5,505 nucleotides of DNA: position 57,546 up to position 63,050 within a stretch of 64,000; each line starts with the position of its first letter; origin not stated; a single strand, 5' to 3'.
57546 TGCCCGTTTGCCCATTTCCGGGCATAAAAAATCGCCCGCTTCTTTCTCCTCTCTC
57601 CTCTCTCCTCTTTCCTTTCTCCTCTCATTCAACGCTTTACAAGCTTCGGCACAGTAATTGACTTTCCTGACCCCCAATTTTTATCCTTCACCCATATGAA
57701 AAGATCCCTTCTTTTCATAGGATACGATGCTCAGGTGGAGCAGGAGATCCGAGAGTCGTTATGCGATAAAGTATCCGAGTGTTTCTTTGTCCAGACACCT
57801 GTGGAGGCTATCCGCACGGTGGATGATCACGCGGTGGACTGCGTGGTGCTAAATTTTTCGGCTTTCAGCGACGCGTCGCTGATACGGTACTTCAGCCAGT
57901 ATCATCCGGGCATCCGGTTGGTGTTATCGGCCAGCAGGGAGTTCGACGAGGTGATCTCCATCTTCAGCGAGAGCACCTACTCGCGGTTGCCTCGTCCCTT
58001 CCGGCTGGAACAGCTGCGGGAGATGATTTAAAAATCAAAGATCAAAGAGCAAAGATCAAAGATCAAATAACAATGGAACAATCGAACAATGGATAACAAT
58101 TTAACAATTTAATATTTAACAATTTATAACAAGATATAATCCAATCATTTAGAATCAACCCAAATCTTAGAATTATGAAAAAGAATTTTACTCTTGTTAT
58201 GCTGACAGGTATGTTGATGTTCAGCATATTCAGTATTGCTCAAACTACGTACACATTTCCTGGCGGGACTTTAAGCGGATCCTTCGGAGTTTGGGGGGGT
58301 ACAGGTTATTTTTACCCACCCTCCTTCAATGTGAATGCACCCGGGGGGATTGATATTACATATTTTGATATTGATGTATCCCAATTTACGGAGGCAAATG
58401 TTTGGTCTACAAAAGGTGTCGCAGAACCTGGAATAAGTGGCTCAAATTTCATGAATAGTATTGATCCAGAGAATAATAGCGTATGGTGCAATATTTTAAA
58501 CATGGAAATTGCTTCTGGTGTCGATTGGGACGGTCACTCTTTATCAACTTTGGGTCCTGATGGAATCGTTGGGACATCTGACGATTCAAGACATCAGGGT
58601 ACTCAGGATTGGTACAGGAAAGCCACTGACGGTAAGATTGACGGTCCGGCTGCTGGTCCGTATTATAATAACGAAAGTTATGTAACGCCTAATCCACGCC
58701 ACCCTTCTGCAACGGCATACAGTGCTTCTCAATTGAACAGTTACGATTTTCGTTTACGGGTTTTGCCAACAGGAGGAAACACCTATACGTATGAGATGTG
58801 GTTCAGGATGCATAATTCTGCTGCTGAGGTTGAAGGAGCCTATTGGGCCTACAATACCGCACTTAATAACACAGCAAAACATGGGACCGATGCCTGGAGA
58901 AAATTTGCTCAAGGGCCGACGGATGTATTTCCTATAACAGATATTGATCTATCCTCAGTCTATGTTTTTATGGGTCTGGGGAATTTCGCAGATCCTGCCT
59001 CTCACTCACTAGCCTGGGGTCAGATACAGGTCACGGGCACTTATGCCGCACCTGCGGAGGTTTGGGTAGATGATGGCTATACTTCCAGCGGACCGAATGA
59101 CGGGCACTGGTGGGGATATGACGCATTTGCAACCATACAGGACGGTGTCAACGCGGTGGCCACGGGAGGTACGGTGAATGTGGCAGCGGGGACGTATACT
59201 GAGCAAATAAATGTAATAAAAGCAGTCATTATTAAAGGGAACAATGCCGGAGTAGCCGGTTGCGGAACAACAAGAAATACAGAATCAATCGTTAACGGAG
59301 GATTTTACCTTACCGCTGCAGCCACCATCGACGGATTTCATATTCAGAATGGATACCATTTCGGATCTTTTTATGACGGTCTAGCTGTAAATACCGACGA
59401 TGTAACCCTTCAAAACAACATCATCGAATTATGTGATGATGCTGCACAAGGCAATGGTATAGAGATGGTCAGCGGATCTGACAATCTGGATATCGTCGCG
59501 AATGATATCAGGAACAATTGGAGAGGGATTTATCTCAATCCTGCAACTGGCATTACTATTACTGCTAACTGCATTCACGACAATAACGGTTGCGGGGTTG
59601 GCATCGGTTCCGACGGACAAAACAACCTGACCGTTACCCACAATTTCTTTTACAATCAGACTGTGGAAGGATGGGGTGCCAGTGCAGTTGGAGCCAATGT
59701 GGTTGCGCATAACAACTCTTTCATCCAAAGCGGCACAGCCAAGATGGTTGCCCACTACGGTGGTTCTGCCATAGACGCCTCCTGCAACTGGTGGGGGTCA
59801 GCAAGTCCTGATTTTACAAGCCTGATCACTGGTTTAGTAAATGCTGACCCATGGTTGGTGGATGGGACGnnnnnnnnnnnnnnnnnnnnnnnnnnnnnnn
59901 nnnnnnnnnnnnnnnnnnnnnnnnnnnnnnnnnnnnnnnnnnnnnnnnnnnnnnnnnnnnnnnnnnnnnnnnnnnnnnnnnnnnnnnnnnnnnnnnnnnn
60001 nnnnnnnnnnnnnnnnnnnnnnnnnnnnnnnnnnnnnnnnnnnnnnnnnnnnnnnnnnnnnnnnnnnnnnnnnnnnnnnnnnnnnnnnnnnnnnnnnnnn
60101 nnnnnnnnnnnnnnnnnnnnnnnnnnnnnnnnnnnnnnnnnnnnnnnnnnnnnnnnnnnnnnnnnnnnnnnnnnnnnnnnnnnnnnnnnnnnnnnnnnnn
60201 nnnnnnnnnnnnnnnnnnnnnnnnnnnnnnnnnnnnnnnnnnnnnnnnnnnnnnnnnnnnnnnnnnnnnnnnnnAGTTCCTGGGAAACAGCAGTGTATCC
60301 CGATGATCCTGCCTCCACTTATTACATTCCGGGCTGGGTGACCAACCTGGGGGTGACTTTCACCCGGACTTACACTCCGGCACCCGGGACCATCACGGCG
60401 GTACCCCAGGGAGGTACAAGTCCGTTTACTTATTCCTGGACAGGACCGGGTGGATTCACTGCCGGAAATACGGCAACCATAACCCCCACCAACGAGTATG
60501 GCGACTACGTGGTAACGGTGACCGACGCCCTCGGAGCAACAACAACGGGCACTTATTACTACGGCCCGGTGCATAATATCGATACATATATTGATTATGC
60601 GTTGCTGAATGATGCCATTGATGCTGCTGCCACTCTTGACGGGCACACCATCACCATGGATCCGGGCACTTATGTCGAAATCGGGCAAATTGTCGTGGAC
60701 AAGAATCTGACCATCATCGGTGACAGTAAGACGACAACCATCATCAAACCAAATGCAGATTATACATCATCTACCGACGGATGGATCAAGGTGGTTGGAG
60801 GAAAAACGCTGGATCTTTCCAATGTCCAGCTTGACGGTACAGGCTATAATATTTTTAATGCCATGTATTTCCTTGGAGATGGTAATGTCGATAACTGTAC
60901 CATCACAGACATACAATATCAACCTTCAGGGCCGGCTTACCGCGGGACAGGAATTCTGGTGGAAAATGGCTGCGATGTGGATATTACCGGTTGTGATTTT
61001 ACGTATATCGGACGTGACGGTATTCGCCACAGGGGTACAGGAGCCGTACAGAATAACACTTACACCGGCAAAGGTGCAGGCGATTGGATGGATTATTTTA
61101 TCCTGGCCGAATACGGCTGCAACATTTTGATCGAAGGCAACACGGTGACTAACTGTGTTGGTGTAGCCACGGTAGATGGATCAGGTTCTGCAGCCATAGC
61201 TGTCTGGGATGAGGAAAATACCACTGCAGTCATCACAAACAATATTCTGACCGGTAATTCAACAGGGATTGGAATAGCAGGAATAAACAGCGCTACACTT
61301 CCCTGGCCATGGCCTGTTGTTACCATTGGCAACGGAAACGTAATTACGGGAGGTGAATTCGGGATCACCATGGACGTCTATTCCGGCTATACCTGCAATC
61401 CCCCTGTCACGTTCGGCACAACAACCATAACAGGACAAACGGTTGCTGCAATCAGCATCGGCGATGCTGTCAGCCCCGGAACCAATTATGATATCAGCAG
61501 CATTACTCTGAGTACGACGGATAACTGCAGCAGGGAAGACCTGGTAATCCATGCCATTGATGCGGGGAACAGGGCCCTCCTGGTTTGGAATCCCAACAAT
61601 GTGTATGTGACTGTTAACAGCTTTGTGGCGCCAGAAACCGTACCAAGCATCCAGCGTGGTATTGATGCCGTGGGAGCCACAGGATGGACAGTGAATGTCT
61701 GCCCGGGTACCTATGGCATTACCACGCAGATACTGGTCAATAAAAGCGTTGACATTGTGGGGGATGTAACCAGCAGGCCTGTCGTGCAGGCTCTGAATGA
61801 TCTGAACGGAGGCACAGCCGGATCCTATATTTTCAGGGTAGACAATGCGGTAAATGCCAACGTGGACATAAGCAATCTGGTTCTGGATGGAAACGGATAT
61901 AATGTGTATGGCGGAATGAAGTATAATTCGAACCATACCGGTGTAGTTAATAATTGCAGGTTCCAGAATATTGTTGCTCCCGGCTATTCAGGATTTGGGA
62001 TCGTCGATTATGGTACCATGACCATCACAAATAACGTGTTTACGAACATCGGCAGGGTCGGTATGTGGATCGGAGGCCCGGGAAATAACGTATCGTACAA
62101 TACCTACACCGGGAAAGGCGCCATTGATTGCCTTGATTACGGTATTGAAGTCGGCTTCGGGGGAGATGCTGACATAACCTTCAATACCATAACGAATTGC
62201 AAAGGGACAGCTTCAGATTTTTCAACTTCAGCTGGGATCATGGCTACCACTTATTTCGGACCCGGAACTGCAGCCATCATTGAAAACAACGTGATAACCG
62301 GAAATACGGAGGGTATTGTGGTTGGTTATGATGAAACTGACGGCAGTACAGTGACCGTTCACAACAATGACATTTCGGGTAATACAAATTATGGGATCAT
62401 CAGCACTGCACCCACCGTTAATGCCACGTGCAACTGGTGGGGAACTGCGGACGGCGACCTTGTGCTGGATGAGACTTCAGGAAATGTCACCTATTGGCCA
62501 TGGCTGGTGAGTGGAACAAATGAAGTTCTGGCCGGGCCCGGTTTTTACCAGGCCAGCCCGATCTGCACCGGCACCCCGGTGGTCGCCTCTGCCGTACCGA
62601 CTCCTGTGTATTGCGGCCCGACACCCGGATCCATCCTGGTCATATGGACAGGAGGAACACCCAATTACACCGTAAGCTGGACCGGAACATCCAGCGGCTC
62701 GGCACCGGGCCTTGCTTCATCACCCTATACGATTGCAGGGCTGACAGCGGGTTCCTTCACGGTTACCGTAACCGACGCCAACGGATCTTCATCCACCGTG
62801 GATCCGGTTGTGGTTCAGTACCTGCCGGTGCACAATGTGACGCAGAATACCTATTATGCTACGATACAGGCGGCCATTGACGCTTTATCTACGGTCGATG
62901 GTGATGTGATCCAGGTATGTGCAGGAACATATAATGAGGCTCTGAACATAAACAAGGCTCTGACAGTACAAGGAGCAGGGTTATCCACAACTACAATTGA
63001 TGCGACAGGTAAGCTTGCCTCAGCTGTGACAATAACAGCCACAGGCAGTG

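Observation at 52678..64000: Kinase / sigma-54 activator, IS insertion, pseudo-receiver and giant surface protein: candidate sigma-54-controlled adhesin locus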

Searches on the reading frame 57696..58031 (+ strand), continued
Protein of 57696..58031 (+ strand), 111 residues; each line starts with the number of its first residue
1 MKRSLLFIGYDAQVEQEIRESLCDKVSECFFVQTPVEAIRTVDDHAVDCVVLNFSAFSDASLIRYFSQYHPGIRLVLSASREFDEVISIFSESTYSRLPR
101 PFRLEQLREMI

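Call 72: find_homologous_proteins(query=A3, max_evalue=0.000001)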
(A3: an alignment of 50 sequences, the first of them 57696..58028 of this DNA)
Query A3 (50 sequences) (111 aa, profile of the alignment): 20 proteins with E <= 0.000001 among 1001 candidates.
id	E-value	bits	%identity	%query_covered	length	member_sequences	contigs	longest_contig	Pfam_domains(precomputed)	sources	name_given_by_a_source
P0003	1.5e-31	126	47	96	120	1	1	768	-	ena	-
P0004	2.5e-31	126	49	96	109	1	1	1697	-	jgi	jgi:DNA-binding NtrC family response regulator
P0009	6.2e-31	124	47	96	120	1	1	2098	-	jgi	jgi:DNA-binding NtrC family response regulator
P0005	2.0e-30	123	50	96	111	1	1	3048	-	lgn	-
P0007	3.2e-30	122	51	96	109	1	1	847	-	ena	-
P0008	7.7e-30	121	48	96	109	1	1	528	-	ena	-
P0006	1.0e-29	120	50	96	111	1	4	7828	-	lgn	-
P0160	3.8e-29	119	25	95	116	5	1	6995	-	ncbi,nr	ncbi:MAG: hypothetical protein K8R86_10305 [Bacteroidales bacterium]|nr:hypothetical protein [Bacter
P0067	1.0e-28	117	20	97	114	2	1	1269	PF00072.31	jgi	-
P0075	3.6e-28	115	20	97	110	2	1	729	-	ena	-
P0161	1.1e-27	114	20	97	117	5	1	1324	-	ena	-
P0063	1.7e-27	113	-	-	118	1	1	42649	-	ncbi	-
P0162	2.3e-27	113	32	88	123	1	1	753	-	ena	-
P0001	3.3e-27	112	97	100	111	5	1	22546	-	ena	-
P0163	4.8e-27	112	-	-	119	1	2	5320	-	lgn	-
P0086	5.1e-26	109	17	73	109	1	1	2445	-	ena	-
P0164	2.3e-25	106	16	87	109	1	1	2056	-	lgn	-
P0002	8.6e-23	98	61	100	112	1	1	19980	-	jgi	jgi:DNA-binding NtrC family response regulator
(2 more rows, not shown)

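Call 73: find_encoding_contigs(protein=P0063, flank=8000, max_places=3)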
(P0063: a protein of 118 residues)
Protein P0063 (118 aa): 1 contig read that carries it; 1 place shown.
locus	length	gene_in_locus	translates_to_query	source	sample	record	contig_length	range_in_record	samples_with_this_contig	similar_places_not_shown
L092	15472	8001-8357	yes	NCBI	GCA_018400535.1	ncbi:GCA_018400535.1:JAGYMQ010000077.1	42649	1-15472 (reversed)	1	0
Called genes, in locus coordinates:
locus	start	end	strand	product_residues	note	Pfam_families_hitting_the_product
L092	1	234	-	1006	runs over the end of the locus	PF13860:FlgD_ig (faint), PF13585:CHU_C (faint), PF18962:Por_Secre_tail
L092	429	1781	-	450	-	PF00072:Response_reg, PF00158:Sigma54_activat, PF14532:Sigma54_activ_2, PF07728:AAA_5, PF25601:AAA_lid_14, PF02954:HTH_8 (weak)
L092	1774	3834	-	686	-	PF00515:TPR_1 (faint), PF07719:TPR_2 (faint), PF13424:TPR_12, PF13424:TPR_12, PF17874:TPR_MalT, PF13424:TPR_12, PF00512:HisKA, PF02518:HATPase_c, +9 more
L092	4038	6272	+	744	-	PF13428:TPR_14 (faint), PF17874:TPR_MalT, PF13424:TPR_12 (weak), PF17874:TPR_MalT, PF00515:TPR_1 (weak), PF07719:TPR_2 (weak), PF13424:TPR_12, PF02518:HATPase_c, +8 more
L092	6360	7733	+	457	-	PF00072:Response_reg, PF00158:Sigma54_activat, PF01078:Mg_chelatase (faint), PF14532:Sigma54_activ_2, PF00004:AAA (weak), PF07728:AAA_5 (weak), PF25601:AAA_lid_14, PF02954:HTH_8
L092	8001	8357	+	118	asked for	-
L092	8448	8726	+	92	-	PF05987:DUF898 (weak)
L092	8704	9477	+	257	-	-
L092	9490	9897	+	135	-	PF20205:DUF6567 (weak)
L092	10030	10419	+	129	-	PF14110:DUF4282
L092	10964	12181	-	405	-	PF00071:Ras (weak), PF00350:Dynamin_N (faint), PF01926:MMR_HSR1, PF02421:FeoB_N, PF03193:RsgA_GTPase (faint), PF00009:GTP_EFTU (weak), PF18128:HydF_dimer, PF18133:HydF_tetramer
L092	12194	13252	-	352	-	PF04055:Radical_SAM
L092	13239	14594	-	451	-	PF00206:Lyase_1, PF10415:FumaraseC_C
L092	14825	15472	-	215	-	?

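Call 74: find_encoding_contigs(protein=P0160, flank=8000, max_places=3)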
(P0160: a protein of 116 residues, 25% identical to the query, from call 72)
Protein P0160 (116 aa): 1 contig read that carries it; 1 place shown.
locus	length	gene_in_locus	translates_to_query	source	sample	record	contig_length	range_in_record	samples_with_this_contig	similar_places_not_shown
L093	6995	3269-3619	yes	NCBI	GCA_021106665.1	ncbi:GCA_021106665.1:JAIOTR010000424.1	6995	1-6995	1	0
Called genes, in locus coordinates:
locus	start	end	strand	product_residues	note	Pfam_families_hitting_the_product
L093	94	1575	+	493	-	PF08447:PAS_3 (faint), PF13426:PAS_9 (weak), PF00989:PAS, PF13188:PAS_8 (faint), PF13426:PAS_9, PF00512:HisKA, PF02518:HATPase_c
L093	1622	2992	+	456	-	PF00072:Response_reg, PF00158:Sigma54_activat, PF14532:Sigma54_activ_2, PF00004:AAA (weak), PF07724:AAA_2 (weak), PF07728:AAA_5 (weak), PF25601:AAA_lid_14, PF02954:HTH_8, +1 more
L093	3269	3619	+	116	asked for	-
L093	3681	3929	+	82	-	-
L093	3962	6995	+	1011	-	PF16656:Pur_ac_phosph_N (faint), PF07081:DUF1349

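Call 75: find_encoding_contigs(protein=P0163, flank=8000, max_places=3)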
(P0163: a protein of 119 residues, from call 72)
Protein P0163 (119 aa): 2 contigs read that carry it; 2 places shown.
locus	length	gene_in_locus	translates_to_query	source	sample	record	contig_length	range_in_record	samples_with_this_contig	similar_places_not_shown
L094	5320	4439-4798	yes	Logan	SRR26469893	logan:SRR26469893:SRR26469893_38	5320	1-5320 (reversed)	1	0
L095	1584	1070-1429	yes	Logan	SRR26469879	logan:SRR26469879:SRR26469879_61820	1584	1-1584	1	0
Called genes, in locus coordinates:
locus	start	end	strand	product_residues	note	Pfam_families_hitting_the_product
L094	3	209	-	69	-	?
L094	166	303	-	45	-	-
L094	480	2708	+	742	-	PF13181:TPR_8 (faint), PF13374:TPR_10 (faint), PF17874:TPR_MalT, PF17874:TPR_MalT, PF00515:TPR_1 (weak), PF07719:TPR_2 (weak), PF13424:TPR_12, PF02518:HATPase_c, +3 more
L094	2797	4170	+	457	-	PF00072:Response_reg, PF00158:Sigma54_activat, PF14532:Sigma54_activ_2, PF00004:AAA (weak), PF07728:AAA_5 (weak), PF25601:AAA_lid_14, PF02954:HTH_8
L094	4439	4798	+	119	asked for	-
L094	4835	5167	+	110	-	PF05987:DUF898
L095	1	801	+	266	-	?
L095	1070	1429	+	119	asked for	-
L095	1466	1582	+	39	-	?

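Call 78: find_encoding_contigs(protein=P0086, flank=5000, max_places=3)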
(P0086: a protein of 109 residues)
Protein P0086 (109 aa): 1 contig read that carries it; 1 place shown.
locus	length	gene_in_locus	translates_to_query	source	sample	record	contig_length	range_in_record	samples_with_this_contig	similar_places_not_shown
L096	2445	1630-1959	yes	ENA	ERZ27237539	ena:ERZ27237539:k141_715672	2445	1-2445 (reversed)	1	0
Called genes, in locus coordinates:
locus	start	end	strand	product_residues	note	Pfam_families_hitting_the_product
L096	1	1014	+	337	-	?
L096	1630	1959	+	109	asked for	-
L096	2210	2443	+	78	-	?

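Call 79: find_encoding_contigs(protein=P0164, flank=5000, max_places=3)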
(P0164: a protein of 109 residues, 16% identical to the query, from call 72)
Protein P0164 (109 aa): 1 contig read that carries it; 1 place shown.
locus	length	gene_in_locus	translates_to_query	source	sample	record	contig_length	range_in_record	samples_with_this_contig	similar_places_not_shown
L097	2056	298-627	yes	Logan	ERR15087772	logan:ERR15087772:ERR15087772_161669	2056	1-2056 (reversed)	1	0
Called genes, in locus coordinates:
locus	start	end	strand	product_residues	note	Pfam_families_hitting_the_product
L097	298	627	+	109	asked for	-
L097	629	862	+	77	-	-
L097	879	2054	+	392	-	?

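Call 84: search_protein_families(library=pfam, proteins=[L001:16402-20334:+], max_evalue=0.1)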
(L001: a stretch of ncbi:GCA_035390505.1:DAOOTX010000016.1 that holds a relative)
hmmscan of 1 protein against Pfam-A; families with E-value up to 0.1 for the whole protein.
L001:16402-20334:+ (1311 aa): 8 families
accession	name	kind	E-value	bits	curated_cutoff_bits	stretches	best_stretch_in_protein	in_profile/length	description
PF13229.12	Beta_helix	-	2.6e-15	56.8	25.9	3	146-317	2-156/158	Right handed beta helix region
PF13573.12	SprB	-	6.9e-15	54.8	28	2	864-899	1-36/37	SprB repeat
PF13620.12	CarboxypepD_reg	-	2.3e-07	31.5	32.3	1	938-993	1-55/82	Carboxypeptidase regulatory-like domain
PF17210.9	SdrD_B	-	6.8e-05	23.5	29.7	1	948-999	19-69/112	SdrD B-like domain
PF05048.19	NosD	-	0.00011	22.1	23.6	1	156-291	60-175/212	Periplasmic copper-binding protein (NosD)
PF24421.1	Ig_J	-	0.021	15.4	29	0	904-923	69-88/104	Tip attachment protein J, Ig-like domain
PF22352.2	K319L-like_PKD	-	0.041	14.3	27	0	904-932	53-83/84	K319L-like, PKD domain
PF17802.7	SpaA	-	0.099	13.3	23.1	0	948-991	11-57/91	Prealbumin-like fold domain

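Call 85: search_protein_families(library=ncbifam, proteins=[L001:16402-20334:+], max_evalue=0.1)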
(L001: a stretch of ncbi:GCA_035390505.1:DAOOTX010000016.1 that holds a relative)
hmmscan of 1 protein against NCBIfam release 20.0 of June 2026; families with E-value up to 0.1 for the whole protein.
L001:16402-20334:+ (1311 aa): 1 family
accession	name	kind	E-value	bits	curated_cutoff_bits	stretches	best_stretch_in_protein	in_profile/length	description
TIGR04247.1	NosD_copper_fam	subfamily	1.6e-16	59.8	300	2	72-260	1-169/377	nitrous oxide reductase family maturation protein NosD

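Call 88: list_cluster_members(proteins=[window:57696-58028:+, window:54441-55823:+, P0063, P0160, P0012, P0014, P0027, P0021, P0040, P0057])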
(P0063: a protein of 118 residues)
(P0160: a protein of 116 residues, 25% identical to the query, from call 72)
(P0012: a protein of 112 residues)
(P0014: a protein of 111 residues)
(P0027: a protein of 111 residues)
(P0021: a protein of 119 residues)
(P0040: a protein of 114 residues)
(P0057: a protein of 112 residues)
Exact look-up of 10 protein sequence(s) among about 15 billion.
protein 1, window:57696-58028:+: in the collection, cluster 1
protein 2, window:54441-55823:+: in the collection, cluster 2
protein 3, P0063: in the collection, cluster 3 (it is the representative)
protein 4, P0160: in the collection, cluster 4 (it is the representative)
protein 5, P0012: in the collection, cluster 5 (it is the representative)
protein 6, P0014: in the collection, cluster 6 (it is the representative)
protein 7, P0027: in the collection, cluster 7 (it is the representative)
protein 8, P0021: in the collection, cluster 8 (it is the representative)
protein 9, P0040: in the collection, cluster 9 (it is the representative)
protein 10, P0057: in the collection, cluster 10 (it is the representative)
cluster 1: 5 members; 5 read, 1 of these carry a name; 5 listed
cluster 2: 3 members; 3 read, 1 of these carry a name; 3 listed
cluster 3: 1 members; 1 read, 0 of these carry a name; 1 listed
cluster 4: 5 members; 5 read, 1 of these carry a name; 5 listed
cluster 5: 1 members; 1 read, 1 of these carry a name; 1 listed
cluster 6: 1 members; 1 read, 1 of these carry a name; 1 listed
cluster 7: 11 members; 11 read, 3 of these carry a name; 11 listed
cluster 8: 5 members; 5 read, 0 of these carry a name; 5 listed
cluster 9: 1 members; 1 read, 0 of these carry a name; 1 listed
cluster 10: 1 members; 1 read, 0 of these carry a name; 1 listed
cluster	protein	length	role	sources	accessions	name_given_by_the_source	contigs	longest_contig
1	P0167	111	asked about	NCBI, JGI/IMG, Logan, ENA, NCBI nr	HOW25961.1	MAG TPA: hypothetical protein PK711_09860 [Bacteroidales bacterium] | hypothetical protein [Bacteroidales bacterium]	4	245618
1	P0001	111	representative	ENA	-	-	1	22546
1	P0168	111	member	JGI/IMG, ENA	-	-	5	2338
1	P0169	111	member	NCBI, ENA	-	-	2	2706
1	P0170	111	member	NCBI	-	-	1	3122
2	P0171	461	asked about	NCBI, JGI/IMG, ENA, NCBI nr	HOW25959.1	MAG TPA: sigma-54 dependent transcriptional regulator [Bacteroidales bacterium] | sigma-54 dependent transcriptional regulator [Bacteroidales bacterium]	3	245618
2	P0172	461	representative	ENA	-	-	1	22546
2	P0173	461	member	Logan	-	-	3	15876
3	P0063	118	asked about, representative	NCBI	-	-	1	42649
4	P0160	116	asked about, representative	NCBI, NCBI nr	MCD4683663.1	MAG: hypothetical protein K8R86_10305 [Bacteroidales bacterium] | hypothetical protein [Bacteroidales bacterium]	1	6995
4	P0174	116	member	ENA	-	-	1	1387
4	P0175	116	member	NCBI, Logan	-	-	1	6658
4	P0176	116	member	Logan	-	-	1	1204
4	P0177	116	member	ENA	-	-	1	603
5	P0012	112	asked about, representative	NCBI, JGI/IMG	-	DNA-binding NtrC family response regulator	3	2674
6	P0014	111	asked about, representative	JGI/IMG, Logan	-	DNA-binding NtrC family response regulator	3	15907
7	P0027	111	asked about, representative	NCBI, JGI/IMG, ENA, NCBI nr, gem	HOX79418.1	MAG TPA: hypothetical protein PLW31_15445 [Bacteroidales bacterium] | hypothetical protein [Bacteroidales bacterium]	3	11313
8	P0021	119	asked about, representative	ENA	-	-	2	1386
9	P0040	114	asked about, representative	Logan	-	-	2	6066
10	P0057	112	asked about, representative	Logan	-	-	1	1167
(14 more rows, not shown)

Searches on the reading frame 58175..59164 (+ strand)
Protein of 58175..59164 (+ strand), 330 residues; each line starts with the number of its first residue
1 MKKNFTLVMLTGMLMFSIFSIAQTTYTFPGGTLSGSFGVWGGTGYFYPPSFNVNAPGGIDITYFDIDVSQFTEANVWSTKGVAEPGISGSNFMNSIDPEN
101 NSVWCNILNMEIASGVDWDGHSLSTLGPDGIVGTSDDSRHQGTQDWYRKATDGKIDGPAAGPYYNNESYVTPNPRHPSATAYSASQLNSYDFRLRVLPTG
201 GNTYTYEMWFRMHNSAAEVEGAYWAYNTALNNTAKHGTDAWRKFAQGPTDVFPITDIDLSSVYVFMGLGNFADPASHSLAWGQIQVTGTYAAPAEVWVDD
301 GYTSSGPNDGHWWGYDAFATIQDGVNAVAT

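Call 60: search_protein_families(library=pfam, proteins=[window:58175-59164:+], max_evalue=1)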
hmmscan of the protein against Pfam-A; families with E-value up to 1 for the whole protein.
window:58175-59164:+ (330 aa): 0 families

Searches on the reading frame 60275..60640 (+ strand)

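Call 60: search_protein_families(library=pfam, proteins=[window:60275-60640:+], max_evalue=1)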
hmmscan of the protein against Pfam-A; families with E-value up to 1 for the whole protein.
window:60275-60640:+ (122 aa): 1 family
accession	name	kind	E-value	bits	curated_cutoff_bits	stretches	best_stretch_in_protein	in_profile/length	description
PF13573.12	SprB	-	0.0002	21.4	28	1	38-59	15-36/37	SprB repeat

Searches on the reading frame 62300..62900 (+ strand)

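Call 60: search_protein_families(library=pfam, proteins=[window:62300-62900:+], max_evalue=1)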
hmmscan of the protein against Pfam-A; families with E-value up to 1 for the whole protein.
window:62300-62900:+ (200 aa): 3 families
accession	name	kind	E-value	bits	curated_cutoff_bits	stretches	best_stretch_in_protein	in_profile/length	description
PF12985.13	DUF3869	-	0.017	15.7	24.5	1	125-162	23-59/85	Domain of unknown function (DUF3869)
PF13573.12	SprB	-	0.029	14.5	28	1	98-129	2-34/37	SprB repeat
PF13229.12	Beta_helix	-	0.052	13.6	25.9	1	5-37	117-147/158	Right handed beta helix region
